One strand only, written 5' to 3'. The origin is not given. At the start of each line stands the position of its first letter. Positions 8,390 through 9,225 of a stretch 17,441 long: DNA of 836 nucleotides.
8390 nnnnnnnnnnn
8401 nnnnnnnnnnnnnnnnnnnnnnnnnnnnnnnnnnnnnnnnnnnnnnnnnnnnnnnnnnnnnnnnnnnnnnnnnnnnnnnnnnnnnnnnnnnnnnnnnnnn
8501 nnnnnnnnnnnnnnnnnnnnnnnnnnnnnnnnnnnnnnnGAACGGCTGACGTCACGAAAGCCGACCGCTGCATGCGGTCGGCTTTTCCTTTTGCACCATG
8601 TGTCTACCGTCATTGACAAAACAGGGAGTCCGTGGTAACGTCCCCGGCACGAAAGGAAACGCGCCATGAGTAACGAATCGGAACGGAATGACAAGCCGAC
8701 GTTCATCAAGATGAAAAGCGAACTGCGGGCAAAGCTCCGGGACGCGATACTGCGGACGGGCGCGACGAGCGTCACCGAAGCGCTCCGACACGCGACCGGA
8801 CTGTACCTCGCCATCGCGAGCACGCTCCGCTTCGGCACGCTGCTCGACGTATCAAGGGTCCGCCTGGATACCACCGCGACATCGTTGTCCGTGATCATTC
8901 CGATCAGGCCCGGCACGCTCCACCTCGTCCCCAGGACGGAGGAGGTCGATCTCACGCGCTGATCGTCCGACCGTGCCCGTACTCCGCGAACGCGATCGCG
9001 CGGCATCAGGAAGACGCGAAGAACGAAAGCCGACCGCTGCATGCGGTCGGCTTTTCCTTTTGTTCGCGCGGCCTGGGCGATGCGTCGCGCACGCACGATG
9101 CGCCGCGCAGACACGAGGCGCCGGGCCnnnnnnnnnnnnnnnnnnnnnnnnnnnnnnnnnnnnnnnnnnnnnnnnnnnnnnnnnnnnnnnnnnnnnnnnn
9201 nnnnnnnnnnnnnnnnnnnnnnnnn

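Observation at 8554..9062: Perfect 40-bp direct repeat (terminator hairpin) brackets the RHH gene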

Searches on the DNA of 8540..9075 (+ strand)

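Call 52: search_dna_similar(query=window:8540-9075:+, collection=plasmids, mode=distant, max_evalue=0.01, max_rows=10)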
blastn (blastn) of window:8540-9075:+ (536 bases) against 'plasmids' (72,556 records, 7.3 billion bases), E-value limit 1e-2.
No match.

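Call 53: search_dna_similar(query=window:8540-9075:+, collection=phages, mode=distant, max_evalue=0.01, max_rows=10)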
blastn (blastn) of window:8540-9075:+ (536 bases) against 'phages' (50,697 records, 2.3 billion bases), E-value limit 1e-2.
No match.

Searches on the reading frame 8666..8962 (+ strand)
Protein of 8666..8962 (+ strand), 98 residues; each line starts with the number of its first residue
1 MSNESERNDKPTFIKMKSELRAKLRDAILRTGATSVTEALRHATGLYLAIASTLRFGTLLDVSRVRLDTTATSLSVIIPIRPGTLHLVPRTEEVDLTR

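Call 4: search_protein_families(library=pfam, proteins=[window:8666-8962:+], max_evalue=0.01)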
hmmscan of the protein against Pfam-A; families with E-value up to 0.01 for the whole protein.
window:8666-8962:+ (98 aa): 0 families

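Call 8: find_encoding_contigs(protein=window:8666-8962:+, flank=10000, max_places=10)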
Protein window:8666-8962:+ (98 aa): 1 contig read that carries it; 1 place shown.
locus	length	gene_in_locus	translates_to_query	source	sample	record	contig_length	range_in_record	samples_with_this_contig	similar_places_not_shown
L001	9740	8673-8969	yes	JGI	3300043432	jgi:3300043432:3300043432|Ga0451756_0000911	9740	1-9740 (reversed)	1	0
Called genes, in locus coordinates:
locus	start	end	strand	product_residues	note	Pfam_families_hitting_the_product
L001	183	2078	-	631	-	PF00171:Aldedh (faint)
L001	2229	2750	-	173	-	-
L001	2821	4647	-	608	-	PF13555:AAA_29 (faint), PF00005:ABC_tran, PF02463:SMC_N (faint), PF12848:ABC_tran_Xtn, PF00005:ABC_tran, PF13304:AAA_21 (weak)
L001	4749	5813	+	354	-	-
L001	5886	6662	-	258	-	-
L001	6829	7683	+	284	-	-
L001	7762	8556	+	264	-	PF18171:LSDAT_prok (weak)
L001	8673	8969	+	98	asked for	-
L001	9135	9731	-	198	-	PF01061:ABC2_membrane, PF12698:ABC2_membrane_3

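Call 10: find_homologous_proteins(query=window:8666-8962:+, max_evalue=0.001)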
Query window:8666-8962:+ (98 aa): 1 proteins with E <= 0.001 among 8 candidates.
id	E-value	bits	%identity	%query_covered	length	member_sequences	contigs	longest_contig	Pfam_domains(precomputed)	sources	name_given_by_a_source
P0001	1.5e-53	196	100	100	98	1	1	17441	-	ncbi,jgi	ncbi:MAG: hypothetical protein RLZZ324_325 [Candidatus Parcubacteria bacterium]|jgi:hypothetical pro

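Call 13: search_protein_families(library=pfam, proteins=[window:8666-8962:+], max_evalue=10)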
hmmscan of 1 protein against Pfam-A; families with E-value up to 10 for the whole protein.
window:8666-8962:+ (98 aa): 1 family
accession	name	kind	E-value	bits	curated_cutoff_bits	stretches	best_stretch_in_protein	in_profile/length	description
PF19907.4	DUF6380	-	0.077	13.4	27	1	22-43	11-32/46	Family of unknown function (DUF6380)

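Call 31: predict_structure(protein=window:8666-8962:+)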
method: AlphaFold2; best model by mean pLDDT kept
length: 98 residues; sequences in the alignment: 1
mean_pLDDT: 51.5   pTM: 0.39
mean pLDDT of the five models: 51.5, 50.7, 46.6, 43.7, 43.2
residues with pLDDT >= 90: 0; 70-90: 8; 50-70: 42; < 50: 48
segments of 3 or more residues with pLDDT < 50: 4-6, 8-10, 55-59, 62-64, 68-77, 79-98
pLDDT, mean of each block of 10 residues (from residue 1): 46 57 71 64 62 50 48 46 34 33
secondary structure, 60 per line:
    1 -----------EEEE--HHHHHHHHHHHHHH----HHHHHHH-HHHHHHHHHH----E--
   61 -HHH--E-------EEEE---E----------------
elements in order: E12-15 H18-31 H36-42 H44-53 E75-78

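Call 32: search_protein_representatives(protein=window:8666-8962:+)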
Query: 98 residues. Proteins with E-value up to 0.001 (for the whole library): 2; up to 1e-10: 1; up to 1e-30: 1. The best 2 are listed.
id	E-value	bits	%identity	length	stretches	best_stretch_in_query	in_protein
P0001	4.7e-54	196.0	100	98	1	1-98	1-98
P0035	6.0e-04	36.2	48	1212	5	60-86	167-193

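Call 63: search_solved_structures(query=window:8666-8962:+, max_evalue=10)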
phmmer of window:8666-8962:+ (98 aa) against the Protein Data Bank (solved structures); distinct sequences matched with E-value up to 10: 4.
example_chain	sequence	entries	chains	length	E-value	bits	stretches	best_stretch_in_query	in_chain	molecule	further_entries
8jgt_A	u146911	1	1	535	0.54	14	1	33-92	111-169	Exopolyphosphatase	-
8jgo_A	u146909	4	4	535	0.75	13.6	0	33-92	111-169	Exopolyphosphatase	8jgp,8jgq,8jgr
9ru3_A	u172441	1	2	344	0.97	13.2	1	7-92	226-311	Serine/threonine-protein kinase StkP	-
1pdy_A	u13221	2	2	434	1.1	13.1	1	27-62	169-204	ENOLASE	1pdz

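Call 64: search_protein_families(library=ncbifam, proteins=[window:8666-8962:+], max_evalue=1)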
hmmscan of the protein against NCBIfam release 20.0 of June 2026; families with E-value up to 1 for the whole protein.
window:8666-8962:+ (98 aa): 0 families

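Call 65: fold_search(model_id=the predicted structure, library=pdb)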
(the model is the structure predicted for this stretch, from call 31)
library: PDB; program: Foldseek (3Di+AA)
matches with E <= 10: 32; with E <= 0.001: 0
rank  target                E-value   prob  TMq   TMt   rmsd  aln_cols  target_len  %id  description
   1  9gef_A                3.1e+00  0.02  0.20  0.04  10.7        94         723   12  Experimental localization of metal-binding sites reveals the role of metal ions in the delafloxacin-stabilized Strepto (released 2024-10-16)
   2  7x0e                  3.4e+00  0.03  0.27  0.10  10.5        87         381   18  Structure of Pseudomonas NRPS protein, AmbB-TC in apo form (released 2022-07-06)
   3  4yey_C                3.4e+00  0.02  0.18  0.21  12.8        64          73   20  HUaa-20bp (released 2016-06-29)
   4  4yew_C                3.9e+00  0.02  0.17  0.21  12.7        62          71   19  HUab-19bp (released 2016-06-29)
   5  6j2y_MODEL_1_A        3.9e+00  0.01  0.17  0.11  13.1       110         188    8  Solution structure of translationally controlled tumor protein from photosynthetic microalga Nannochloropsis o (released 2019-03-13)
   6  7bj0_A                4.4e+00  0.02  0.21  0.22   9.7        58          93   14  Inhibitor of MDM2-p53 Interaction (released 2021-04-07)
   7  6kyt_Q                4.8e+00  0.08  0.28  0.37   7.5        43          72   21  The structure of the M. tb toxin MazEF-mt1 complex (released 2020-08-05)
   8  2dam_MODEL_1_A        5.1e+00  0.08  0.30  0.42   8.5        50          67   22  Solution Structure of the Novel Identified UBA-like Domain in the N-terminal of Human ETEA Protein (released 2006-06-14)
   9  4yex_C                5.1e+00  0.02  0.20  0.25  12.4        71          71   17  HUaa-19bp (released 2016-06-29)
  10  3qvi_A                5.1e+00  0.01  0.16  0.07  10.0        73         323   12  Crystal structure of KNI-10395 bound histo-aspartic protease (HAP) from Plasmodium falciparum (released 2011-10-12)
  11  5uk3_I                5.5e+00  0.02  0.27  0.20   9.9        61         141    8  Crystal structure of cyanase from T. urticae (released 2017-06-21)
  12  7jhg_A                5.5e+00  0.01  0.16  0.07  10.9       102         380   10  Cryo-EM structure of ATP-bound fully inactive AMPK in complex with Dorsomorphin (Compound C) and Fab-nanobody (released 2021-07-21)
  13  9flg_MODEL_1_A        5.9e+00  0.01  0.24  0.18  30.7       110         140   15  Solution NMR structure of the Delta60 domain of the hepatitis delta virus small antigen SHDAg (released 2025-04-16)
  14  1q5v_C                6.3e+00  0.03  0.29  0.25  16.1        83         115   19  Apo-NikR (released 2003-09-30)
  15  8jko_H                6.3e+00  0.01  0.19  0.18  10.7        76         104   17  T95R mutant IRF4 DNA-binding domain bound to an DNA containing GATA motif (released 2023-09-20)
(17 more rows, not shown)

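Call 75: search_protein_families(library=padloc, proteins=[window:8666-8962:+], max_evalue=0.01)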
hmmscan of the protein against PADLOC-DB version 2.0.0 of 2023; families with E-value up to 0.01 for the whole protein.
window:8666-8962:+ (98 aa): 0 families

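Call 76: search_protein_families(library=phrogs, proteins=[window:8666-8962:+], max_evalue=0.01)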
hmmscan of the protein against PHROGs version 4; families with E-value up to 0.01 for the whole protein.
window:8666-8962:+ (98 aa): 0 families
